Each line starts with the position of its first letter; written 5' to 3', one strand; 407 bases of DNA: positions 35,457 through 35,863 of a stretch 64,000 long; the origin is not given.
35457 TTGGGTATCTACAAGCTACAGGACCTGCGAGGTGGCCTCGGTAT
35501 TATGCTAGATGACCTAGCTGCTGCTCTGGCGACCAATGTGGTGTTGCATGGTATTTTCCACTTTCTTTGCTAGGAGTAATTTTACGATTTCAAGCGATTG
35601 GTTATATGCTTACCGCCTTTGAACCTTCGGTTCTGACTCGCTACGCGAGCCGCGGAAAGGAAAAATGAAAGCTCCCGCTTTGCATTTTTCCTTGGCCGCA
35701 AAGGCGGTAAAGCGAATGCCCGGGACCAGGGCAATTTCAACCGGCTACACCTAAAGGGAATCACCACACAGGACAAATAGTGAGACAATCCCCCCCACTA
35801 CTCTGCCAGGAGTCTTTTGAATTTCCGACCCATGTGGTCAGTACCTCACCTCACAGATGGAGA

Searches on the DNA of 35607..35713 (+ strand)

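Call 26: build_rna_model(alignment_id=A4, structure=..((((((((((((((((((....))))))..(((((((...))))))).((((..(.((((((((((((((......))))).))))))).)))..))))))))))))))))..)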
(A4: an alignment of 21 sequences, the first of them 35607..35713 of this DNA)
Model R1 built from alignment A4 (21 sequences, 115 columns); structure: as given.
model positions 108; base pairs 44; branch points 2; effective number of sequences 1.34; information 0.59 bits per position. Calibrated on 0.2 Mb of random sequence (short: E-values are rough).
structure used (alignment columns):
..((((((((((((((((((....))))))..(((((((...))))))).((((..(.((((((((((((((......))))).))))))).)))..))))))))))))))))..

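Call 29: search_with_rna_model(model_id=R1, sources=[window, L001, L002, L003, L004, L005, L006, L007, L008, L009, L010, L011, L012], max_evalue=1)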
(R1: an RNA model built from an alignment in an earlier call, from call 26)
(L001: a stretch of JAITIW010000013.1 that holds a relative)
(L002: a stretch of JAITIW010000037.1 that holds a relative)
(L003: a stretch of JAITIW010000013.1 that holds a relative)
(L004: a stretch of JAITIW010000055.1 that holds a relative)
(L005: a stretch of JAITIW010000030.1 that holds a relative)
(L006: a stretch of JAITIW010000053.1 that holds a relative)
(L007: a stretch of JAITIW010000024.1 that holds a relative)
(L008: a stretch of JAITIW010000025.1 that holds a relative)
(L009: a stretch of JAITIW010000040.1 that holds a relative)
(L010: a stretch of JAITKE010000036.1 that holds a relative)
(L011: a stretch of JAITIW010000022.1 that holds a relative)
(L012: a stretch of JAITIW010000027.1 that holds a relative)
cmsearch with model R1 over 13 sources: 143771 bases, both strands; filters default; matches with E-value up to 1: 47.
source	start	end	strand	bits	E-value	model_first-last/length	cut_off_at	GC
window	61153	61260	+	118.9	8.2e-28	1-108/108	no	0.62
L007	4774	4882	-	117.7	1.7e-27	1-108/108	no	0.54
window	57778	57885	+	115.4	6.7e-27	1-108/108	no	0.58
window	40228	40336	-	114.3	1.2e-26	1-108/108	no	0.62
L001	7786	7894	-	113.3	2.2e-26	1-108/108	no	0.54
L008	2741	2849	+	110.4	1.2e-25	1-108/108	no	0.55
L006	6092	6198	+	110.4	1.3e-25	1-108/108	no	0.5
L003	3671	3778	+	110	1.6e-25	1-108/108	no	0.55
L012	4115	4222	-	109.1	2.6e-25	1-108/108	no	0.5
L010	1098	1203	+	108.6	3.5e-25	1-108/108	no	0.55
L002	4079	4184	+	106.4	1.3e-24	1-108/108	no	0.63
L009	7406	7510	-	103.2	8.3e-24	1-108/108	no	0.59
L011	4100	4207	+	100.2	4.8e-23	1-108/108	no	0.58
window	43530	43637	+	97.5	2.3e-22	1-108/108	no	0.63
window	35607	35713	+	96.7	3.8e-22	1-108/108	no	0.53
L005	1849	1958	-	95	1e-21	1-108/108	no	0.54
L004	1013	1122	-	91.7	7.3e-21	1-108/108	no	0.55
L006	3031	3142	+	88.6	4.4e-20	1-108/108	no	0.52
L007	1588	1690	+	81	3.9e-18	1-108/108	no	0.62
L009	2474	2584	+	69.8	2.8e-15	1-108/108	no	0.58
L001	3927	4023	+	61.2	4.3e-13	1-108/108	no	0.54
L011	1883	1979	-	54.1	2.7e-11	1-108/108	no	0.62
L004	1013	1122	+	37.7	4.2e-07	1-108/108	no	0.55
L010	1098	1203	-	37.6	4.5e-07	1-108/108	no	0.55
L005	1836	1924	+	37.4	5e-07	1-108/108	no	0.52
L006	3031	3142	-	36.7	7.6e-07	1-108/108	no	0.52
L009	7406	7510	+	36.5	8.8e-07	1-108/108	no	0.59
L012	4115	4222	+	35.9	1.2e-06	1-108/108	no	0.5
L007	4774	4882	+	35.2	1.8e-06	1-108/108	no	0.54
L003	3671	3778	-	34.8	2.4e-06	1-108/108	no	0.55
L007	1589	1689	-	34.6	2.6e-06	1-108/108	no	0.61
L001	7786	7894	+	32.5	8.9e-06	1-108/108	no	0.54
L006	6092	6198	-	31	2.1e-05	1-108/108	no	0.5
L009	2474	2584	-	30.7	2.5e-05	1-108/108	no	0.58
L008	2742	2849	-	29.4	5.6e-05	1-108/108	no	0.55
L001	3928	4022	-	29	6.9e-05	1-108/108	no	0.54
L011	1883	1979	+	25.5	0.00055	1-108/108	no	0.62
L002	4079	4184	-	24.3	0.0011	1-108/108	no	0.63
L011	4100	4207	-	24.1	0.0013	1-108/108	no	0.58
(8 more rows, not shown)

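Call 30: search_with_rna_model(model_id=R1, sources=[L013, L014, L015, L016, L017, L018, L019, L020, L021, L022, L023, L024, L025, L026, L027, L028, L029, L030, L031, L032, L033, L034, L035, L036, L037, L038, L039, L040, L041, L042, L043, L044, L045, L046, L047, L048, L049, L050, L051, L052, L053, L054, L055, L056, L057, L058, L059, L060, L061, L062, L063, L064, L065, L066, L067, L068, L069, L070, L071, L072], max_evalue=1)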
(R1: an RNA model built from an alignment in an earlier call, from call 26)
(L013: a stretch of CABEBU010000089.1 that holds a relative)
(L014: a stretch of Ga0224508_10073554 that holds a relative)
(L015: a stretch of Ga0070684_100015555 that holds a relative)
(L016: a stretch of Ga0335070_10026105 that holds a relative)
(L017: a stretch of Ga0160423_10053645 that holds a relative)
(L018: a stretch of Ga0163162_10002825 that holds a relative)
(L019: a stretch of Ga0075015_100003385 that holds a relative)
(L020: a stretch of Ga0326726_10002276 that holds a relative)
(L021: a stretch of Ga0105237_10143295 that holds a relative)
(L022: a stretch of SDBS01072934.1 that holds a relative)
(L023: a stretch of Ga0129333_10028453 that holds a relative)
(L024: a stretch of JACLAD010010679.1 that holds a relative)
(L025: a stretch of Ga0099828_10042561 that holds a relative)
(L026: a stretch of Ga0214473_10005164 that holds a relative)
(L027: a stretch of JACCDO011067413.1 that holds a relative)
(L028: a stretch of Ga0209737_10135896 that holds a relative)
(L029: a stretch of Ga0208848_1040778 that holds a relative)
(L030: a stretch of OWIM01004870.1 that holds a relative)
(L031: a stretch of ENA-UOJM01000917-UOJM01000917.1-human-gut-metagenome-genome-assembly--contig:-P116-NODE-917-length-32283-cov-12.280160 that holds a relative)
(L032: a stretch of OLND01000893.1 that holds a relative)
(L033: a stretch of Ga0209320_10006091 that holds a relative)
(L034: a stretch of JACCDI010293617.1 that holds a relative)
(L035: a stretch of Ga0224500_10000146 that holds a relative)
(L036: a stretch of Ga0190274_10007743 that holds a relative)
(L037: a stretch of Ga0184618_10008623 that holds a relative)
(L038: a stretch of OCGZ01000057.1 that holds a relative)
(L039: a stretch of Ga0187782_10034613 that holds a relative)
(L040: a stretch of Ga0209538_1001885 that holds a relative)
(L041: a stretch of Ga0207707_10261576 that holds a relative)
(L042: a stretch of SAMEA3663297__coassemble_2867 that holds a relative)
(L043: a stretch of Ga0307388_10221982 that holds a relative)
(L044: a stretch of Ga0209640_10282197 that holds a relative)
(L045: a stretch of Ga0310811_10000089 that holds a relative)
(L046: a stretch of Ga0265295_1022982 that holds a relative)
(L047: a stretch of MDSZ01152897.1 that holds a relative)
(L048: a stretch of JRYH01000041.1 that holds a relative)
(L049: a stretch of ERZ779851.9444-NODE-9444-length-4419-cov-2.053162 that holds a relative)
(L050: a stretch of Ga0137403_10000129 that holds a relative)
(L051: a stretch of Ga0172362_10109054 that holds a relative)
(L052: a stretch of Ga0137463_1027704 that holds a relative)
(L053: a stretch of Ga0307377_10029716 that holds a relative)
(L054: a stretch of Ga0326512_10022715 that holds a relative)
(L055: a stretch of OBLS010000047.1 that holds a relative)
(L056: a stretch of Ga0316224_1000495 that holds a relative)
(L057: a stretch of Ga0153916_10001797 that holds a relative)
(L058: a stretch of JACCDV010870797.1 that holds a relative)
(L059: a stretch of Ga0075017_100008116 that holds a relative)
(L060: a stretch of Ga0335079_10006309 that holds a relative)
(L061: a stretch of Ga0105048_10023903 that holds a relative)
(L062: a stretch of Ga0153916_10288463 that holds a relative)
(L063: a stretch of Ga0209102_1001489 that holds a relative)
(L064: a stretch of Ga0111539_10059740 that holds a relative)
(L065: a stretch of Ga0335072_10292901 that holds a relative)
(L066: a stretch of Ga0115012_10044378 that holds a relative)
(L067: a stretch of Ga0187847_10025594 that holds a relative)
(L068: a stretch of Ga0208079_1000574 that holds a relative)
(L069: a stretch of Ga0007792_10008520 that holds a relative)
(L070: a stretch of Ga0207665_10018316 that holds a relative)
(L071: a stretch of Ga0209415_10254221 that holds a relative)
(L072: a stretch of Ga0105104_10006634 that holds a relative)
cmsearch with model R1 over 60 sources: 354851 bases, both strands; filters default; matches with E-value up to 1: 20.
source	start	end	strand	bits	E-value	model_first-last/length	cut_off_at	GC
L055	1244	1315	+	21.6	0.014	1-108/108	no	0.61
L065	1725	1826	+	20.2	0.03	1-108/108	no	0.69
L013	6847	6962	-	20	0.033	1-108/108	no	0.65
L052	1916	2027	+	19.7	0.04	1-108/108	no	0.51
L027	2521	2620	+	19.1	0.057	1-108/108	no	0.67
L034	5193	5292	+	19.1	0.057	1-108/108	no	0.67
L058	4883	4982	-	19.1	0.057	1-108/108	no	0.67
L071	1316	1434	-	18.9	0.064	1-108/108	no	0.64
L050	4686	4793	-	18.7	0.072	1-108/108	no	0.55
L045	5112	5213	-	18.4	0.085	1-108/108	no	0.59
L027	2521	2620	-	18.2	0.1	1-108/108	no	0.67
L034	5193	5292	-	18.2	0.1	1-108/108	no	0.67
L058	4883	4982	+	18.2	0.1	1-108/108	no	0.67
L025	144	248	-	17.1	0.18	1-108/108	no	0.53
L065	1725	1826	-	17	0.2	1-108/108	no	0.69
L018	804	911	-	16.7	0.24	1-108/108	no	0.5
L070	443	550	-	16.6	0.26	1-108/108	no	0.52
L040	8215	8296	+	16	0.36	1-108/108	no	0.78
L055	1208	1303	-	15.7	0.42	1-108/108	no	0.61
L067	2132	2247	+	15.1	0.62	1-108/108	no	0.48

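Call 31: search_with_rna_model(model_id=R1, sources=[L073, L074, L075, L076, L077, L078, L079, L080, L081, L082, L083, L084, L085, L086, L087, L088, L089, L090, L091, L092, L093, L094, L095, L096, L097, L098, L099, L100, L101, L102, L103, L104, L105, L106, L107, L108, L109, L110, L111, L112, L113, L114, L115, L116, L117, L118, L119, L120, L121, L122, L123, L124, L125, L126, L127, L128, L129, L130, L131, L132], max_evalue=1)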
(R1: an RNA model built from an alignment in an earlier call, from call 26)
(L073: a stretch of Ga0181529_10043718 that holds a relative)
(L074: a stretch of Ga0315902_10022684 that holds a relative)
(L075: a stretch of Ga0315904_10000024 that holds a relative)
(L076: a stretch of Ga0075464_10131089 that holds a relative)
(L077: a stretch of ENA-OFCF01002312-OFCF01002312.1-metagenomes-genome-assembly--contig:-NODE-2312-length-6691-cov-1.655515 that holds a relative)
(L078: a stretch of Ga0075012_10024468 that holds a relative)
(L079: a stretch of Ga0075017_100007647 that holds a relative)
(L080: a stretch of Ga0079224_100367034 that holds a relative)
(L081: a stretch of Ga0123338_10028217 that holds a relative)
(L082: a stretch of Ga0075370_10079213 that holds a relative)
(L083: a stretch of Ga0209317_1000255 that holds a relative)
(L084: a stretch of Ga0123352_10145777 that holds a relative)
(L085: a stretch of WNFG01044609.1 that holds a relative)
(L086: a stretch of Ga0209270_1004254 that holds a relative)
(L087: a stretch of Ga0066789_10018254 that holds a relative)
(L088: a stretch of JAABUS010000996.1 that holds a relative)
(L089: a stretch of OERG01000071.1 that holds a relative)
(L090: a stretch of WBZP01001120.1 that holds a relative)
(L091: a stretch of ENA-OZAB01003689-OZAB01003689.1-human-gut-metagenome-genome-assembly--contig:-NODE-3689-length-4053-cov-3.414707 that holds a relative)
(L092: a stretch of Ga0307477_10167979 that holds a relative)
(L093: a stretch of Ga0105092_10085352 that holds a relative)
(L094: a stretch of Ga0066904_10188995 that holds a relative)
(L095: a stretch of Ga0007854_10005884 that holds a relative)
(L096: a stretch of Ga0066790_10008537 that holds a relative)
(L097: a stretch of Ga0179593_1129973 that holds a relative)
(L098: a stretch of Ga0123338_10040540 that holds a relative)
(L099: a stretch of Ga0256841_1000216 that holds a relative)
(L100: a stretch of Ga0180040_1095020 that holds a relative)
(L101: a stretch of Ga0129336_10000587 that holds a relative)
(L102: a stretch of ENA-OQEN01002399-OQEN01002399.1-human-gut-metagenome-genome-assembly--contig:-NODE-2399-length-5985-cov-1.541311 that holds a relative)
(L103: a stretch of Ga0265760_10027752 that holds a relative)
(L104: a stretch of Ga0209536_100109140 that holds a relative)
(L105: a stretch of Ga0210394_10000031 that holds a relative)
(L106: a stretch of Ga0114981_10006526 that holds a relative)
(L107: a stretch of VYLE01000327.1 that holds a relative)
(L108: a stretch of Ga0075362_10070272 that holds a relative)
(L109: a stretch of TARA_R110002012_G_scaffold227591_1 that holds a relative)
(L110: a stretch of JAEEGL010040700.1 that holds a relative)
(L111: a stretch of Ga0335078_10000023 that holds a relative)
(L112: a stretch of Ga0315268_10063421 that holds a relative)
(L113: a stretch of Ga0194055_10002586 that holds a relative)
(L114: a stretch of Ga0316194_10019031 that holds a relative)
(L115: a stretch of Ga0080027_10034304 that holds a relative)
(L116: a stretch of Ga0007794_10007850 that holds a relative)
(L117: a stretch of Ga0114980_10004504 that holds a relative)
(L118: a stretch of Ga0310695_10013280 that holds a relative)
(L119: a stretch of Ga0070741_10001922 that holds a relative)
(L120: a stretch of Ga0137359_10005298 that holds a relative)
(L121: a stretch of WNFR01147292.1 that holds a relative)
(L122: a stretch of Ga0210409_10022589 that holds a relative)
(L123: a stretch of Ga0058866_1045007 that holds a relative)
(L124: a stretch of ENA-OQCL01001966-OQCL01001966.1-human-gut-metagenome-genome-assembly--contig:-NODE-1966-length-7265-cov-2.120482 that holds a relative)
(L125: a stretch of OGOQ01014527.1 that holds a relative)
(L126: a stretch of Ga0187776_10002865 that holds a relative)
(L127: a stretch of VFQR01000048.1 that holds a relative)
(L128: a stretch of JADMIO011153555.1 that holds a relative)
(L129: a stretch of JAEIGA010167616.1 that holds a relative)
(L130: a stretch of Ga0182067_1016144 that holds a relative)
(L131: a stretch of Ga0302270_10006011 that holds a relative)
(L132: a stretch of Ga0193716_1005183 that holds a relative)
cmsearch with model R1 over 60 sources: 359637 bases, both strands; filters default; matches with E-value up to 1: 8.
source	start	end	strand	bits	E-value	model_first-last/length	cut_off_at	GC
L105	42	150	+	18.6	0.079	1-108/108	no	0.45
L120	5776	5883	+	17.9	0.12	1-108/108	no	0.55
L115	1225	1333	-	17.7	0.14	1-108/108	no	0.49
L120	5776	5883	-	17.6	0.14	1-108/108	no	0.55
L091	475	597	+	17.4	0.16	1-108/108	no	0.64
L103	754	850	+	16.4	0.29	1-108/108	no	0.64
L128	757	877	-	15.7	0.44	1-108/108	no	0.65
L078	4910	5003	+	14.4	0.94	1-108/108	no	0.63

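Call 39: search_with_rna_model(model_id=R1, sources=[L133, L134, L135], max_evalue=0.01)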
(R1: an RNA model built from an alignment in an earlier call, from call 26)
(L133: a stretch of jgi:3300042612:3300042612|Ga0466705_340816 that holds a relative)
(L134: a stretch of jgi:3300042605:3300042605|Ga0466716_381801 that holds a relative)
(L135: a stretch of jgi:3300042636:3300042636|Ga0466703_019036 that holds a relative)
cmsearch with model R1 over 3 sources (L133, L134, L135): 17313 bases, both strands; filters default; matches with E-value up to 0.01: 2.
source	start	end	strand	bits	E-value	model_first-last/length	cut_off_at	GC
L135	1655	1752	+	76.5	6.6e-18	1-108/108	no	0.59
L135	1655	1752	-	27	2.8e-05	1-108/108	no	0.59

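Call 43: search_with_rna_model(model_id=R1, sources=[L136, L137], max_evalue=0.01)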
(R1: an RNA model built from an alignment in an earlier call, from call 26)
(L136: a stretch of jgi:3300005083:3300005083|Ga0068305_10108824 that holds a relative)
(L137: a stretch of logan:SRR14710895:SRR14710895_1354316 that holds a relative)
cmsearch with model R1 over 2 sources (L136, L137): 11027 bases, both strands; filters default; matches with E-value up to 0.01: 2.
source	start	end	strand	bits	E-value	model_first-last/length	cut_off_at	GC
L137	4062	4111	+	32.1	9e-07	1-50/108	3'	0.76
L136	5781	5882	+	29.9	3.1e-06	1-108/108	no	0.81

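Call 57: search_with_rna_model(model_id=R1, sources=[window, L001, L002, L003, L004, L005, L006, L007, L008, L009, L010, L011, L012, L135], max_evalue=1e-9, make_alignment=true)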
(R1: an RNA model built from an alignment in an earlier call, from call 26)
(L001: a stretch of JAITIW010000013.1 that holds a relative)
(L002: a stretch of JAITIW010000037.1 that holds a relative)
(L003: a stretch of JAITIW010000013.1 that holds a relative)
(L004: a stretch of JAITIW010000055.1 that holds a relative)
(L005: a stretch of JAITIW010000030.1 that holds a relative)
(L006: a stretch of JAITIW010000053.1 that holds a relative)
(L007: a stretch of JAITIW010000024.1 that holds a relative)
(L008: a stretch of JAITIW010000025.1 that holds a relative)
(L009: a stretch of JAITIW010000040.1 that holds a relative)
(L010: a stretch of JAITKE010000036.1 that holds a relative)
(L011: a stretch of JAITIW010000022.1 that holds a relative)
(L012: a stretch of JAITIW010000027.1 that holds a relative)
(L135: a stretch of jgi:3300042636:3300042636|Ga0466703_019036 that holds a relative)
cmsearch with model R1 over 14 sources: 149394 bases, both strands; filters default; matches with E-value up to 1e-9: 23.
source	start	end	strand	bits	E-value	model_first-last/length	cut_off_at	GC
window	61153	61260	+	118.9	8.5e-28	1-108/108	no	0.62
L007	4774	4882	-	117.7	1.8e-27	1-108/108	no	0.54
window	57778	57885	+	115.4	7e-27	1-108/108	no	0.58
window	40228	40336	-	114.3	1.3e-26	1-108/108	no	0.62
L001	7786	7894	-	113.3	2.3e-26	1-108/108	no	0.54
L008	2741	2849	+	110.4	1.3e-25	1-108/108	no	0.55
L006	6092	6198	+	110.4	1.3e-25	1-108/108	no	0.5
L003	3671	3778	+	110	1.6e-25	1-108/108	no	0.55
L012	4115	4222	-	109.1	2.7e-25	1-108/108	no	0.5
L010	1098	1203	+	108.6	3.6e-25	1-108/108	no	0.55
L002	4079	4184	+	106.4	1.4e-24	1-108/108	no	0.63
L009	7406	7510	-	103.2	8.6e-24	1-108/108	no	0.59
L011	4100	4207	+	100.2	5e-23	1-108/108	no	0.58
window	43530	43637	+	97.5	2.4e-22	1-108/108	no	0.63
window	35607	35713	+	96.7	4e-22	1-108/108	no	0.53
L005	1849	1958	-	95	1.1e-21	1-108/108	no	0.54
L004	1013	1122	-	91.7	7.5e-21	1-108/108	no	0.55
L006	3031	3142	+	88.6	4.5e-20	1-108/108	no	0.52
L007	1588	1690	+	81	4e-18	1-108/108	no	0.62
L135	1655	1752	+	76.5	5.7e-17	1-108/108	no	0.59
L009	2474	2584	+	69.8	2.9e-15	1-108/108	no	0.58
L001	3927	4023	+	61.2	4.5e-13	1-108/108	no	0.54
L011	1883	1979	-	54.1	2.8e-11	1-108/108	no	0.62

Alignment A6: 23 matches aligned to the model, 122 columns, each read 5' to 3' on its own strand. Consensus structure (alignment columns), stored with it:
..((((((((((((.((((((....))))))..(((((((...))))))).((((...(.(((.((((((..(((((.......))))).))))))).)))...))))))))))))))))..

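Call 69: search_with_rna_model(model_id=R1, sources=[L138, L139, L140, L141], max_evalue=0.01)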
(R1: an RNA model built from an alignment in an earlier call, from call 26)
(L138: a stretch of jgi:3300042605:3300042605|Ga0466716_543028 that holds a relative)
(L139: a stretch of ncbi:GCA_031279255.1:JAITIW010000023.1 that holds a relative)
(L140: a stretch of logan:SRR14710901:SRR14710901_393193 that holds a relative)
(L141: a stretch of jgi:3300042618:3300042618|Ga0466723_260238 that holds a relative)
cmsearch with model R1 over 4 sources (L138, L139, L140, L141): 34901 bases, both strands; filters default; matches with E-value up to 0.01: 9.
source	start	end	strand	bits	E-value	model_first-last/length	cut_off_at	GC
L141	6450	6555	-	67.5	2.7e-15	1-108/108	no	0.71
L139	10856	10964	+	64.8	1.2e-14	1-108/108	no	0.59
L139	7825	7931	-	64.7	1.4e-14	1-108/108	no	0.64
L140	6408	6514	-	64.7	1.4e-14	1-108/108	no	0.64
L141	965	1065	+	64.1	1.9e-14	1-108/108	no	0.75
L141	718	822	+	62.4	5.1e-14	1-108/108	no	0.71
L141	4662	4765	-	50.1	7.2e-11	1-108/108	no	0.78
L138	2595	2691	+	36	2.9e-07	1-108/108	no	0.45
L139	10856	10964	-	29.3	1.4e-05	1-108/108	no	0.59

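Call 81: search_with_rna_model(model_id=R1, sources=[window, L001, L002, L003, L004, L005, L006, L007, L008, L009, L010, L011, L012, L135, L139, L141], max_evalue=1e-9, make_alignment=true)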
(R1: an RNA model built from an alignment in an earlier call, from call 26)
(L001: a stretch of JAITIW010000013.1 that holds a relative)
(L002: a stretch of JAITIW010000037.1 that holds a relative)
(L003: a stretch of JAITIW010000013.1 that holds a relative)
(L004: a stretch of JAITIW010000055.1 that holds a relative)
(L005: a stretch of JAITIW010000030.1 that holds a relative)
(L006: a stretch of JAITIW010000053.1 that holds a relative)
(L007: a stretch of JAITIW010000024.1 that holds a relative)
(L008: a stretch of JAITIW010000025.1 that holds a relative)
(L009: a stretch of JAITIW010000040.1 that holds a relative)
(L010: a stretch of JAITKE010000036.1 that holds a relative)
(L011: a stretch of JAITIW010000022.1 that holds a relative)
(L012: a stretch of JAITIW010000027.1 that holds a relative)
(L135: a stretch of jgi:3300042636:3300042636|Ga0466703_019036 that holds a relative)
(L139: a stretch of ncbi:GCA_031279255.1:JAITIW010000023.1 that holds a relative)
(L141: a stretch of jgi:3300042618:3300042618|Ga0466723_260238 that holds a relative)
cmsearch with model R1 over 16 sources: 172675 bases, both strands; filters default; matches with E-value up to 1e-9: 29.
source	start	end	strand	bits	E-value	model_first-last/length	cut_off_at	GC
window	61153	61260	+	118.9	9.9e-28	1-108/108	no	0.62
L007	4774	4882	-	117.7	2.1e-27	1-108/108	no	0.54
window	57778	57885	+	115.4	8.1e-27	1-108/108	no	0.58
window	40228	40336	-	114.3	1.5e-26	1-108/108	no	0.62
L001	7786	7894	-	113.3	2.6e-26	1-108/108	no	0.54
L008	2741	2849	+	110.4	1.5e-25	1-108/108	no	0.55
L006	6092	6198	+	110.4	1.5e-25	1-108/108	no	0.5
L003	3671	3778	+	110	1.9e-25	1-108/108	no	0.55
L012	4115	4222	-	109.1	3.2e-25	1-108/108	no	0.5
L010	1098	1203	+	108.6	4.2e-25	1-108/108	no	0.55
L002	4079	4184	+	106.4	1.6e-24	1-108/108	no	0.63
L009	7406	7510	-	103.2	9.9e-24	1-108/108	no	0.59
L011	4100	4207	+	100.2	5.8e-23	1-108/108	no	0.58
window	43530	43637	+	97.5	2.8e-22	1-108/108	no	0.63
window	35607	35713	+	96.7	4.6e-22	1-108/108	no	0.53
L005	1849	1958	-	95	1.2e-21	1-108/108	no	0.54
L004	1013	1122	-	91.7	8.7e-21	1-108/108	no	0.55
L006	3031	3142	+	88.6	5.3e-20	1-108/108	no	0.52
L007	1588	1690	+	81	4.6e-18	1-108/108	no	0.62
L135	1655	1752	+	76.5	6.5e-17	1-108/108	no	0.59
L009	2474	2584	+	69.8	3.4e-15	1-108/108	no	0.58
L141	6450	6555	-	67.5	1.3e-14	1-108/108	no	0.71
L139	10856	10964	+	64.8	6.2e-14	1-108/108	no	0.59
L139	7825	7931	-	64.7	6.7e-14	1-108/108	no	0.64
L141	965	1065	+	64.1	9.4e-14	1-108/108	no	0.75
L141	718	822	+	62.4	2.5e-13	1-108/108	no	0.71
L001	3927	4023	+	61.2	5.2e-13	1-108/108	no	0.54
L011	1883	1979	-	54.1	3.3e-11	1-108/108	no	0.62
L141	4662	4765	-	50.1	3.6e-10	1-108/108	no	0.78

Alignment A8: 29 matches aligned to the model, 124 columns, each read 5' to 3' on its own strand. Consensus structure (alignment columns), stored with it:
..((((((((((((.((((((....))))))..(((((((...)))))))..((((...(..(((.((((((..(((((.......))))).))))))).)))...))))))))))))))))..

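Call 82: build_rna_model(alignment_id=A8)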
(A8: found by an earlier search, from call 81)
Model R2 built from alignment A8 (29 sequences, 124 columns); structure: stored with the alignment.
model positions 108; base pairs 44; branch points 2; effective number of sequences 1.4; information 0.59 bits per position. Calibrated on 0.2 Mb of random sequence (short: E-values are rough).
structure used (alignment columns):
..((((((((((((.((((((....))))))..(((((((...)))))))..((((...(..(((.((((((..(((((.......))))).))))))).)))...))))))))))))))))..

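Call 84: search_with_rna_model(model_id=R2, source=window, filters=off, max_evalue=0.1)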
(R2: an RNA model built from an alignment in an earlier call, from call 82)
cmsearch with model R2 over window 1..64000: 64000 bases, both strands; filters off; matches with E-value up to 0.1: 14.
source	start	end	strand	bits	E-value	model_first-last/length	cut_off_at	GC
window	61153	61260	+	111.5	7.1e-24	1-108/108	no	0.62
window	40228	40336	-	106.6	1e-22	1-108/108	no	0.62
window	57778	57885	+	104.9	2.5e-22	1-108/108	no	0.58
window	43530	43637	+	93.8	9.5e-20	1-108/108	no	0.63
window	35607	35713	+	88.1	2e-18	1-108/108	no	0.53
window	40228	40336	+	41.3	1.6e-07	1-108/108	no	0.62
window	47495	47572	+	35.2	4.3e-06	1-108/108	no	0.69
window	47495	47572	-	31.9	2.5e-05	1-108/108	no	0.69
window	43530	43637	-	31.6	2.9e-05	1-108/108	no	0.63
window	61153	61260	-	30.9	4.2e-05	1-108/108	no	0.62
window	57778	57885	-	30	6.7e-05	1-108/108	no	0.58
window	35607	35713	-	28.9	0.00012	1-108/108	no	0.53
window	46444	46521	+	22.5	0.0037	1-108/108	no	0.74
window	46444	46521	-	20.3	0.013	1-108/108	no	0.74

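Call 85: search_with_rna_model(model_id=R2, sources=[L133, L134, L135, L136, L137, L138, L139, L141], filters=off, max_evalue=0.01)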
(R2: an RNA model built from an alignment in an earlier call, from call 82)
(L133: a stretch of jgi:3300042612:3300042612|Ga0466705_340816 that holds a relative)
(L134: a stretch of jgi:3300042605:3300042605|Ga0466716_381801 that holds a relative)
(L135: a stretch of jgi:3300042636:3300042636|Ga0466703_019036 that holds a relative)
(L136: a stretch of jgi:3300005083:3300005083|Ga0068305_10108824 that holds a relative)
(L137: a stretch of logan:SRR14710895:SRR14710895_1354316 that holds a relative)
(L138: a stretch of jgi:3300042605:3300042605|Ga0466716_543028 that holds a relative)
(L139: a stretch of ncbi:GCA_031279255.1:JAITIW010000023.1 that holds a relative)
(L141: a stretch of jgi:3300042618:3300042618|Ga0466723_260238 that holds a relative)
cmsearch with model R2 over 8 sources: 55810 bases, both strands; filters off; matches with E-value up to 0.01: 25.
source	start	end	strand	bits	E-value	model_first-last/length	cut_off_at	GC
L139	7825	7931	-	81.5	6e-17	1-108/108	no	0.64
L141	6449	6556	-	81.3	6.9e-17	1-108/108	no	0.71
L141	718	822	+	81.1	7.7e-17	1-108/108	no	0.71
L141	965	1065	+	77.4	5.5e-16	1-108/108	no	0.75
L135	1655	1752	+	75.5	1.5e-15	1-108/108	no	0.59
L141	4661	4766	-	66.7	1.7e-13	1-108/108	no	0.77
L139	10856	10964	+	65.6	3e-13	1-108/108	no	0.59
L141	965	1065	-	39.2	4.3e-07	1-108/108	no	0.75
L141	718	822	-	38.3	6.9e-07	1-108/108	no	0.71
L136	5780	5883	+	35.7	2.8e-06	1-108/108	no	0.82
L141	9531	9646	-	35.7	2.8e-06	1-108/108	no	0.7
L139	7825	7931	+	31.9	2.2e-05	1-108/108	no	0.64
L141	6449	6556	+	31.8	2.2e-05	1-108/108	no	0.71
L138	2603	2684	+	30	6e-05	1-108/108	no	0.46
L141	6569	6651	+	29.4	8.1e-05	1-108/108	no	0.78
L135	1655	1752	-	28.5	0.00013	1-108/108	no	0.59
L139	10856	10964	-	28.5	0.00014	1-108/108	no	0.59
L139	8778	8853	-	26.7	0.00034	1-108/108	no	0.74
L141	7542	7619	+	26.6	0.00036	1-108/108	no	0.77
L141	4662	4765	+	26.2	0.00046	1-108/108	no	0.78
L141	7543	7618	-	26.1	0.00048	1-108/108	no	0.78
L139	8777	8854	+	24.4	0.0012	1-108/108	no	0.73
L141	6572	6648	-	23.1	0.0024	1-108/108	no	0.79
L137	4076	4108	+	22.3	0.0038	15-47/108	no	0.76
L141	9528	9649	+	20.7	0.0089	1-108/108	no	0.67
